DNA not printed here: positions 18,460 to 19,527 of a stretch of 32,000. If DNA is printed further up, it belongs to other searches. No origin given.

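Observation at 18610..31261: Scattered plus-strand ORFans sharing an arginine/lysine-rich N-terminal arm with a basic-basic-Pro signature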

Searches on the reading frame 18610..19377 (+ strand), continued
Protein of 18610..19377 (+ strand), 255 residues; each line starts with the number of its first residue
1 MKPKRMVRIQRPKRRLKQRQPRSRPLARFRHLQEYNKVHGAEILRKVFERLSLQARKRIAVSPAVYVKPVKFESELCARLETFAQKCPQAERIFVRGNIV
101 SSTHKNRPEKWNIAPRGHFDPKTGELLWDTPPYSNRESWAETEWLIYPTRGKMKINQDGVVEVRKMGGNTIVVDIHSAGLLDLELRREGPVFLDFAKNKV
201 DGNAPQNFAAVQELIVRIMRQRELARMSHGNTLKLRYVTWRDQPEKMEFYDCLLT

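Call 59: find_encoding_contigs(protein=P0023, flank=10000, max_places=2)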
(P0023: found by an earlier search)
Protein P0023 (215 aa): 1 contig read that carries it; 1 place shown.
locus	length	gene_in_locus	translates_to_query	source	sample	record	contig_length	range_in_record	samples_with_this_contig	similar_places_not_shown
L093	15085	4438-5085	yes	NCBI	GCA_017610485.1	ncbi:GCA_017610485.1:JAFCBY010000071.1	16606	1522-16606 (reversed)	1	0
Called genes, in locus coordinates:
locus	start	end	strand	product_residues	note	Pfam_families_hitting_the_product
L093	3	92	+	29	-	?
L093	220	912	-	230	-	PF02535:Zip (weak)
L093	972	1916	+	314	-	PF13263:PHP_C (weak)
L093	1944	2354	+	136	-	PF28505:DUF1699_N (weak)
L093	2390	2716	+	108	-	PF10764:Gin (weak)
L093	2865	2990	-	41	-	-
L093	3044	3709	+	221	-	PF00702:Hydrolase, PF13419:HAD_2, PF13242:Hydrolase_like (weak)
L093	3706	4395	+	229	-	PF00702:Hydrolase, PF12710:HAD (weak), PF13419:HAD_2, PF13242:Hydrolase_like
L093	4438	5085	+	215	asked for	-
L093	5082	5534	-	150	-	PF02272:DHHA1 (weak)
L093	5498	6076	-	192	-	PF01368:DHH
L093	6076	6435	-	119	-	PF01920:Prefoldin_2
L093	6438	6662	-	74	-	PF09341:Pcc1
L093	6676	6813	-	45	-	PF03604:Zn_ribbon_RPAB4 (weak)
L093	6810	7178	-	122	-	PF01780:Ribosomal_L37ae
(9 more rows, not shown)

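Call 60: find_encoding_contigs(protein=P0019, flank=10000, max_places=2)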
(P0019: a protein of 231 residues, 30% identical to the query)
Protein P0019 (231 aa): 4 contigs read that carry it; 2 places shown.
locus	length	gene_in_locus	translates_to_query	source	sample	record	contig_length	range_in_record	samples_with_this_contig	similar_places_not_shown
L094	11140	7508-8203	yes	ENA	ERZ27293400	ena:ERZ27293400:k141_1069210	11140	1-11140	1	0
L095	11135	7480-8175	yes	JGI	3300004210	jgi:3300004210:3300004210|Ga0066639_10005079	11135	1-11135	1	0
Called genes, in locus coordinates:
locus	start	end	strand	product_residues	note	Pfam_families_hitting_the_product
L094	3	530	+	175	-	?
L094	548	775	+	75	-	-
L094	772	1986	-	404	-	PF01266:DAO (faint), PF13450:NAD_binding_8 (weak), PF01494:FAD_binding_3 (weak)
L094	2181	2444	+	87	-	-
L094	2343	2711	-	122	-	PF27410:AF0774 (weak)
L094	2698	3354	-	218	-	-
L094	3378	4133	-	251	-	PF00154:RecA_N (weak), PF06745:ATPase, PF13481:AAA_25 (weak), PF23442:DUF7125 (weak), PF06745:ATPase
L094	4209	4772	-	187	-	PF02830:V4R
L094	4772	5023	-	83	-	-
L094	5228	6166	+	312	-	PF13263:PHP_C (weak)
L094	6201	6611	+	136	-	-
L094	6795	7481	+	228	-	PF00702:Hydrolase, PF12710:HAD, PF13419:HAD_2, PF13242:Hydrolase_like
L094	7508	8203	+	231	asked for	-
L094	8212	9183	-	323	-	PF01368:DHH, PF02272:DHHA1 (weak)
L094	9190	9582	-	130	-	PF01920:Prefoldin_2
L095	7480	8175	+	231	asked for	-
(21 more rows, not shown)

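Call 82: fold_search(model_id=the predicted structure, library=viral)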
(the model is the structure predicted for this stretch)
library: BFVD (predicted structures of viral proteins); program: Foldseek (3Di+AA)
matches with E <= 10: 499; with E <= 0.001: 4
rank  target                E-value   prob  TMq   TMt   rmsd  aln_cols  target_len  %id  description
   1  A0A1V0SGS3            5.9e-05  1.00  0.35  0.13  16.7       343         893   11  Tubulin-tyrosine ligase family protein [Hokovirus HKV1]
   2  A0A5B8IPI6            1.3e-04  0.99  0.32  0.29  11.0       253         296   11  TupA-like ATPgrasp [Mimiviridae sp. ChoanoV1]
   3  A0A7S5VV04            3.3e-04  1.00  0.37  0.16   9.1       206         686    7  (no name in the UniProt tables at hand)
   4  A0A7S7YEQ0            8.9e-04  0.99  0.36  0.37   7.8       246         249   13  ATP-grasp domain-containing protein [Medusavirus stheno T3]
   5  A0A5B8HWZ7            1.3e-03  0.98  0.33  0.29  11.6       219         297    9  Tubulin-tyrosine ligase family [Mimiviridae sp. ChoanoV1]
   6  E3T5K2                3.7e-03  0.91  0.33  0.29  10.8       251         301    8  Uncharacterized protein [Cafeteria roenbergensis virus (strain BV-PW1)]
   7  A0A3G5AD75            5.6e-03  0.95  0.35  0.15   9.5       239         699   10  Glutathione synthase [Satyrvirus sp.]
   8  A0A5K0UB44            6.3e-03  0.87  0.35  0.28   8.9       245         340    6  Uncharacterized protein [Yasminevirus sp. GU-2018]
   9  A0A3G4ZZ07            1.9e-02  0.54  0.30  0.13  12.8       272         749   11  Tubulin-tyrosine ligase family protein [Gaeavirus sp.]
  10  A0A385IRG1            2.6e-02  0.91  0.37  0.32  10.7       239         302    8  (no name in the UniProt tables at hand)
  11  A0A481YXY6            2.9e-02  0.51  0.31  0.20  11.0       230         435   10  D-ala D-ala ligase [Marseillevirus LCMAC202]
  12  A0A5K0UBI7            2.9e-02  0.44  0.28  0.22  13.0       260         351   10  Uncharacterized protein [Yasminevirus sp. GU-2018]
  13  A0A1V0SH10            3.1e-02  0.96  0.41  0.36  10.0       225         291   10  Inositol 1, 3, 4-trisphosphate 5/6-kinase [Hokovirus HKV1]
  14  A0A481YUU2            3.5e-02  0.54  0.32  0.27  12.0       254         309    5  Tubulin--tyrosine ligase [Marseillevirus LCMAC102]
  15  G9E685                5.0e-02  0.66  0.33  0.28   8.6       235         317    6  Uncharacterized protein [Micromonas pusilla virus SP1]
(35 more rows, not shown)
